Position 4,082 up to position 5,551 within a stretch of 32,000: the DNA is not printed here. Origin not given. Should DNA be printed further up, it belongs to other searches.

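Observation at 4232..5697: Candidate T7SS-style polymorphic toxin with an unassigned effector domain, coupled to a small multi-pass membrane protein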

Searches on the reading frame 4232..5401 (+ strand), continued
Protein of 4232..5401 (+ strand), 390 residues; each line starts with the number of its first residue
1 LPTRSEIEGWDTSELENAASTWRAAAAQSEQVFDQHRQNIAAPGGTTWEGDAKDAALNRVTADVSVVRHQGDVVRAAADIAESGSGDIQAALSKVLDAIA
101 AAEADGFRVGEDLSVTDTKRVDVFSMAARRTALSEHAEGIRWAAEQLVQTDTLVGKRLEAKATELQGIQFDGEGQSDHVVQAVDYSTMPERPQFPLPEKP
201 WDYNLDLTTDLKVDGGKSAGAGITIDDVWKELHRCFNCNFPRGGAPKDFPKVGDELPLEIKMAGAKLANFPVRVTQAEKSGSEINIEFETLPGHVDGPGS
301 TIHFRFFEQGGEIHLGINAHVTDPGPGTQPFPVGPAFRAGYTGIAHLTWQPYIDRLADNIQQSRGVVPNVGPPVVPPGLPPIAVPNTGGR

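Call 94: search_protein_families(library=padloc, proteins=[window:4232-5401:+], max_evalue=0.1)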
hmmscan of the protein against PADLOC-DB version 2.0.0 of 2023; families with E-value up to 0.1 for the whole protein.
window:4232-5401:+ (390 aa): 0 families
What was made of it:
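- Tried and rejected: PADLOC gave none (call 94), so there is no support for a known phage-defence system.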
